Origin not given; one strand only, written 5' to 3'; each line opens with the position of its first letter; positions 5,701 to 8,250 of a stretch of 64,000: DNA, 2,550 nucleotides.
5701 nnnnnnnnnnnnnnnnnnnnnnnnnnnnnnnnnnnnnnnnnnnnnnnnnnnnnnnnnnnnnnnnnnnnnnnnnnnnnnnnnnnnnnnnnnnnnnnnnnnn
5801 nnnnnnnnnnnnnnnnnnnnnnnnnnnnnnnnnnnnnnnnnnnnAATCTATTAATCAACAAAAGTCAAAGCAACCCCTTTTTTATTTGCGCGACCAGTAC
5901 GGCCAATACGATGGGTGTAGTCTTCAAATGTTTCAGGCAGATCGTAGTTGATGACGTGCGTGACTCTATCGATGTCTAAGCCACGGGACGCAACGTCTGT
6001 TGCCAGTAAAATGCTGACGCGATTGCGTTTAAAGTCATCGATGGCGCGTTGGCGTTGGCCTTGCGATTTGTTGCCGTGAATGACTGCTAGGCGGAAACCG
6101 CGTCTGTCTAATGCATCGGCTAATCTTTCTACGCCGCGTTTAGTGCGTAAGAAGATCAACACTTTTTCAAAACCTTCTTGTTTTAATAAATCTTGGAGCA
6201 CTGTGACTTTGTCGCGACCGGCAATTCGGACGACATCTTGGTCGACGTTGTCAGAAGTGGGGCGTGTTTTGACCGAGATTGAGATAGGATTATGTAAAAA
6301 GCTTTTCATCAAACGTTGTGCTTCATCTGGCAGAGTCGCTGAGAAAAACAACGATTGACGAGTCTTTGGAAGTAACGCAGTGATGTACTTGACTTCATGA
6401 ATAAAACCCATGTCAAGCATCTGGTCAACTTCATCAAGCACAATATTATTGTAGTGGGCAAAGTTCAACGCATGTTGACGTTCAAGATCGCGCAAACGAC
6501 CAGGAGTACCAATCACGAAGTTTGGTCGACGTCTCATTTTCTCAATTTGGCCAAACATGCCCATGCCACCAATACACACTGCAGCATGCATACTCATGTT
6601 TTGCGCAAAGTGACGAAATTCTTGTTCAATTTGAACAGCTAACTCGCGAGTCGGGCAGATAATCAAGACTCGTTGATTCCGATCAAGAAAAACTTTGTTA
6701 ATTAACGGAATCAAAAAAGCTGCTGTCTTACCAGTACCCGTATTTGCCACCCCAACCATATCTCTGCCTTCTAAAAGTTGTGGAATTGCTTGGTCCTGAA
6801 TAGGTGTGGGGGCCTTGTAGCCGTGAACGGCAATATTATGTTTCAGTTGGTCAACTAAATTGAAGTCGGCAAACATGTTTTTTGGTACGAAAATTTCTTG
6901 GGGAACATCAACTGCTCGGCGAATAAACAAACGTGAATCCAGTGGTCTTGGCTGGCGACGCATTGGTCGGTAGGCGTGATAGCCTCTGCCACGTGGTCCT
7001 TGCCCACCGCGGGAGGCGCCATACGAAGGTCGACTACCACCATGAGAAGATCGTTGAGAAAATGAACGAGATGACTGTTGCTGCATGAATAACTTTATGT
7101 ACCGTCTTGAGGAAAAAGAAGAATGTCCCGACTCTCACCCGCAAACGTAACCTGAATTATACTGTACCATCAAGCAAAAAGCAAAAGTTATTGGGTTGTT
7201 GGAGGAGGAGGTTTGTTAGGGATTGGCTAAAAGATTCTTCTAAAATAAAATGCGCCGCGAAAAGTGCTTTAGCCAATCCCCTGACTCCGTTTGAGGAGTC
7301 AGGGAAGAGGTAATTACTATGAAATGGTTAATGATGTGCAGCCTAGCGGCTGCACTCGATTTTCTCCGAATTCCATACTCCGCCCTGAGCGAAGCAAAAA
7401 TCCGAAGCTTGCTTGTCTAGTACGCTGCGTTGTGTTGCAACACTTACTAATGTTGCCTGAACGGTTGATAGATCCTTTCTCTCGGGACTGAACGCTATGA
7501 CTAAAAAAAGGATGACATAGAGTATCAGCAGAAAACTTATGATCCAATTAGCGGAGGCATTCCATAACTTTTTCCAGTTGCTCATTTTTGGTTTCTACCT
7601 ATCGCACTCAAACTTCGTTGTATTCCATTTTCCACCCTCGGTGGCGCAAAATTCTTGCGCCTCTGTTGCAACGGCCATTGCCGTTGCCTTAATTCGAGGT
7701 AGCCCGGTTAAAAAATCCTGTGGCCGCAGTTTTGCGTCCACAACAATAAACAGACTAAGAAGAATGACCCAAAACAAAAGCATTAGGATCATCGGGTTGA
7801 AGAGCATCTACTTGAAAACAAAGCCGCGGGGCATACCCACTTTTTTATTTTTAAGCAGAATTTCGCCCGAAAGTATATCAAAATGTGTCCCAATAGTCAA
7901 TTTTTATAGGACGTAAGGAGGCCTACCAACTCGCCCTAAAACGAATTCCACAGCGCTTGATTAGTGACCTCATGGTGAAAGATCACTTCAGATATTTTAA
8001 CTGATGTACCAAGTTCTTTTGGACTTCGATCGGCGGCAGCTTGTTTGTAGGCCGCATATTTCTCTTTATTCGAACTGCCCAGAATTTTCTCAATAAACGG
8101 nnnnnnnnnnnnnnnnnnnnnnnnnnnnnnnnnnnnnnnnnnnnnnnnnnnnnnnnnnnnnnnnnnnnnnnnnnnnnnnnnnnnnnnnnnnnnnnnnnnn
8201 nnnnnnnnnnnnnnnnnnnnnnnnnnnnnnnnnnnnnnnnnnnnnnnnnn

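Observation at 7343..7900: Tandem paralogous mini-proteins with an N-terminal TM helix and a conserved C-terminal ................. motif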

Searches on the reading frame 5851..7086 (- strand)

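Call 84: search_protein_families(library=pfam, proteins=[window:5851-7086:-], max_evalue=0.001)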
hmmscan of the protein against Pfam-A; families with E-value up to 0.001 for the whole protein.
window:5851-7086:- (411 aa): 4 families
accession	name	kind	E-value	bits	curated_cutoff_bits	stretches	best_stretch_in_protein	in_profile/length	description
PF00270.35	DEAD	-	2.3e-46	158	26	1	94-258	1-166/167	DEAD/DEAH box helicase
PF00271.37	Helicase_C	-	2.1e-34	118.5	23.5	1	293-401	2-110/110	Helicase conserved C-terminal domain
PF04851.21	ResIII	-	2.8e-09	37.5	22.5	1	93-252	4-162/164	Type III restriction enzyme, res subunit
PF13245.12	AAA_19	-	1.7e-05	25.5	25.1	1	97-227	1-105/134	AAA domain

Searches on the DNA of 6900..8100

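Call 22: search_rna_families(source=window, start=6900, end=8100, threshold=evalue, max_evalue=1)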
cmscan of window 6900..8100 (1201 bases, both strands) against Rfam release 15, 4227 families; matches with E-value up to 1: 0.
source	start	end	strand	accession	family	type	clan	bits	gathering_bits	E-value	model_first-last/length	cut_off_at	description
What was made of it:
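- Rfam finds nothing here (call 22).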

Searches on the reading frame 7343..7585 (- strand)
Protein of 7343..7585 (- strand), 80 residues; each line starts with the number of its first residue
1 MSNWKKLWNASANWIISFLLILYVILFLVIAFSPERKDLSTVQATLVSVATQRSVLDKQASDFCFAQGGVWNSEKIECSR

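Call 4: search_protein_families(library=pfam, proteins=[window:7346-7585:-], max_evalue=10)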
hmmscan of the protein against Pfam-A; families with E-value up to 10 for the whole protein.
seq(80 aa): 0 families

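Call 5: search_protein_families(library=ncbifam, proteins=[window:7346-7585:-], max_evalue=10)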
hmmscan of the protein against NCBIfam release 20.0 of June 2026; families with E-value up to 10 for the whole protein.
seq(80 aa): 1 family
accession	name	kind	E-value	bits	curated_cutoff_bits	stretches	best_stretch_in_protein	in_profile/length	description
NF033218.1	anchor_AmaP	equivalog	0.013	15.2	55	1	9-38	47-76/166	alkaline shock response membrane anchor protein AmaP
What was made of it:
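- There are no hits to any curated family (calls 4, 5).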

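Call 6: find_homologous_proteins(query=window:7346-7585:-, max_evalue=0.01)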
Query seq(80 aa): 1 candidates shared short words with the query, none scored E <= 0.01.

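Call 11: find_encoding_contigs(protein=window:7343-7585:-, flank=5000)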
Protein window:7343-7585:- (80 aa): no gene with exactly this product is on record in the collection.

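Call 30: search_protein_families(library=phrogs, proteins=[window:7343-7585:-], max_evalue=10)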
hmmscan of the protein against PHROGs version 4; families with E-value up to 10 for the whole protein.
window:7343-7585:- (80 aa): 1 family
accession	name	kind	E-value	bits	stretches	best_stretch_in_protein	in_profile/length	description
phrog_28980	-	unknown function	0.056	15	1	4-60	42-102/104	-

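Call 31: search_protein_families(library=padloc, proteins=[window:7343-7585:-], max_evalue=10)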
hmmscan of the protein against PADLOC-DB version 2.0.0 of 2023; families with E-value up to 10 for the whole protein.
window:7343-7585:- (80 aa): 0 families

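Call 66: search_dna_similar(query=window:7346-7585:-, collection=phages, mode=protein, max_evalue=10, max_rows=10)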
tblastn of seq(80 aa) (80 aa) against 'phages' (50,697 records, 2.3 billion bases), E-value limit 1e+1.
No match.

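Call 71: predict_structure(alignment_id=A5)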
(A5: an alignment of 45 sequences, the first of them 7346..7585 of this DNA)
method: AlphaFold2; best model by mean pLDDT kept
length: 80 residues; sequences in the alignment: 45
mean_pLDDT: 84.0   pTM: 0.40
mean pLDDT of the five models: 84.0, 83.5, 83.4, 78.6, 78.0
residues with pLDDT >= 90: 34; 70-90: 36; 50-70: 10; < 50: 0
segments of 3 or more residues with pLDDT < 50: none
pLDDT, mean of each block of 10 residues (from residue 1): 75 91 92 70 73 83 95 92
secondary structure, 60 per line:
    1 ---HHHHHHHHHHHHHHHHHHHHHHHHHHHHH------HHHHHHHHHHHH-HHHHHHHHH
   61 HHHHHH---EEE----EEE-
elements in order: H4-32 H39-50 H52-66 E70-72 E77-79
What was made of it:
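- Evidence for the fold: AlphaFold2 gives TM helix + helix + beta-hairpin for B using the family alignment (last 20 residues pLDDT 92-95, call 71).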

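Call 73: fold_search(model_id=the predicted structure, library=pdb)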
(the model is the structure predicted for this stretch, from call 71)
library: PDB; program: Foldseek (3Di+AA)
matches with E <= 10: 3; with E <= 0.001: 0
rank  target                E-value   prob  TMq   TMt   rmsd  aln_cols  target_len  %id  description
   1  8ic2_g                6.0e+00  0.02  0.23  0.20  15.8        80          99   14  Respiratory complex CI:CIII2, type I, PERK -/- mouse under cold temperature (released 2024-09-18)
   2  7sax_B                9.5e+00  0.04  0.34  0.15  11.8        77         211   16  Structure of GldLM, the proton-powered motor that drives Type IX protein secretion and gliding motility in Sphingobact (released 2022-03-23)
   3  9lgi_A                9.5e+00  0.04  0.23  0.05   5.4        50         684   12  Cryo-EM structure of a type II-D CRISPR-Cas9 in complex with single-guided RNA and double-stranded DNA (released 2025-08-20)

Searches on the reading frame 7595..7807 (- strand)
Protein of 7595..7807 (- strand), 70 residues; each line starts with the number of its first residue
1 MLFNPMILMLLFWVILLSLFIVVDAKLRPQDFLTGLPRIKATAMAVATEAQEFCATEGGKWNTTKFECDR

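Call 4: search_protein_families(library=pfam, proteins=[window:7598-7807:-], max_evalue=10)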
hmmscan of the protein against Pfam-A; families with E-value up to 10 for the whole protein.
seq(70 aa): 1 family
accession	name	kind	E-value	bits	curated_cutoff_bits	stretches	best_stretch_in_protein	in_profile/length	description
PF12151.13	MVL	-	0.18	12.3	25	1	48-62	6-20/36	Mannan-binding protein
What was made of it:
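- Closest known: Pfam DUF333. Same: MVL gave a 15-residue hit at E 0.18 (call 4).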

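Call 5: search_protein_families(library=ncbifam, proteins=[window:7598-7807:-], max_evalue=10)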
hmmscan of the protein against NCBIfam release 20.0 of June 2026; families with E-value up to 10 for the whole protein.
seq(70 aa): 1 family
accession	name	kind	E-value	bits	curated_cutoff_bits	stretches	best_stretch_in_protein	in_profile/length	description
NF006244.0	PRK08382.1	equivalog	0.11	12.4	226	1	9-39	35-65/201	putative monovalent cation/H+ antiporter subunit E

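Call 12: find_encoding_contigs(protein=window:7595-7807:-, flank=5000)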
Protein window:7595-7807:- (70 aa): no gene with exactly this product is on record in the collection.

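Call 15: find_homologous_proteins(query=A1, max_evalue=10)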
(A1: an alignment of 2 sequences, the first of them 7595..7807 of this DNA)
Query A1 (2 sequences): 15 candidates shared short words with the query, none scored E <= 10.
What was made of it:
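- Tried and rejected: Word-indexed protein searches: B alone and the A+B alignment returned nothing (calls 6, 15).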

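Call 23: find_related_loci(query=A1, collection=metagenome_contigs, flank=6000)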
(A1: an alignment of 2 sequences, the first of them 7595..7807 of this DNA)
Query A1 (70 aa) in metagenome_contigs; peptide patterns used: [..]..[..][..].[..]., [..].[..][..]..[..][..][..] (x = any residue, [..] = any of these).
314 stretches matched a pattern, but none encodes a relative of the query by tblastn (E <= 1e-3).

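Call 30: search_protein_families(library=phrogs, proteins=[window:7595-7807:-], max_evalue=10)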
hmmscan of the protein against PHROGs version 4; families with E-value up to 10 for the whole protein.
window:7595-7807:- (70 aa): 1 family
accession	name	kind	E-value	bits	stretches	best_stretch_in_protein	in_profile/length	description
phrog_3457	-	unknown function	0.55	11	1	3-18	29-44/60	-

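Call 31: search_protein_families(library=padloc, proteins=[window:7595-7807:-], max_evalue=10)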
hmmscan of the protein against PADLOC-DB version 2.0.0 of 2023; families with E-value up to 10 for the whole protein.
window:7595-7807:- (70 aa): 0 families

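Call 32: search_protein_representatives(alignment_id=A1)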
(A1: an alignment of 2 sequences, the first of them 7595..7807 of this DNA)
Query: 2 sequences, 87 profile positions. Proteins with E-value up to 0.001 (for the whole library): 1; up to 1e-10: 0; up to 1e-30: 0. The best 1 are listed.
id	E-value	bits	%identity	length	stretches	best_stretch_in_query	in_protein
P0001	2.8e-08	49.9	-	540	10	14-35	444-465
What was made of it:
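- The exhaustive profile search found nothing (call 32). No orthologue was found in any collection, and the exact proteins are not on record (calls 6, 11, 12, 15, 32).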

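Call 80: predict_structure(alignment_id=A1)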
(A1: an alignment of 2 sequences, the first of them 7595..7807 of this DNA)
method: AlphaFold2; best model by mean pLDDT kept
length: 70 residues; sequences in the alignment: 2
mean_pLDDT: 71.0   pTM: 0.33
mean pLDDT of the five models: 71.0, 70.6, 70.3, 69.8, 67.8
residues with pLDDT >= 90: 0; 70-90: 42; 50-70: 18; < 50: 10
segments of 3 or more residues with pLDDT < 50: 30-33, 35-40
pLDDT, mean of each block of 10 residues (from residue 1): 75 86 62 48 63 84 79
secondary structure, 60 per line:
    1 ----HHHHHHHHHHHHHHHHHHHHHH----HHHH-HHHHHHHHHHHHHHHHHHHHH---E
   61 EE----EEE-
elements in order: H5-26 H31-34 H36-56 E60-62 E67-69
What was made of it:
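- AlphaFold2 models the segment as one long helix continuous with the anchor (calls 71, 80). It gives the same for A using only A and B (pLDDT 79-84, call 80). A coherent fold is predicted from two sequences alone (call 80).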

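Call 91: find_related_loci(query=A1, collection=viral_contigs, flank=3000)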
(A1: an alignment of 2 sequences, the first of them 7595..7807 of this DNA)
Query A1 (70 aa) in viral_contigs; peptide patterns used: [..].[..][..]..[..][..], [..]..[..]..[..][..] (x = any residue, [..] = any of these).
30 stretches matched a pattern, but none encodes a relative of the query by tblastn (E <= 1e-3).

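Call 92: search_dna_similar(query=window:7598-7807:-, collection=plasmids, mode=protein, max_evalue=10, max_rows=10)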
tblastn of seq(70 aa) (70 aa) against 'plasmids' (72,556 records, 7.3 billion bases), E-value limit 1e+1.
Records with a match: 2; places in all: 2; records where one place covers at least 80% of the query: 0.
Best place of each record, by identity: <60% 2.
By first word of the organism name: Pararhizobium 1; Mycolicibacterium 1.
By predicted mobility (MOB-suite, as given by PLSDB): non-mobilizable 2.
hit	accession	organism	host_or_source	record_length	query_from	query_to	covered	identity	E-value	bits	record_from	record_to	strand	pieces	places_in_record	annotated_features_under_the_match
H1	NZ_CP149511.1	Pararhizobium sp. A13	Aeschynomene indica,cell ...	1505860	18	66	70%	36.7%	5e-1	34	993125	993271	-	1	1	none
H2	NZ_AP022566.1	Mycolicibacterium alvei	-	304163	27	67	59%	37.5%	4e+0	32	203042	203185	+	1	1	sensor domain-containing protein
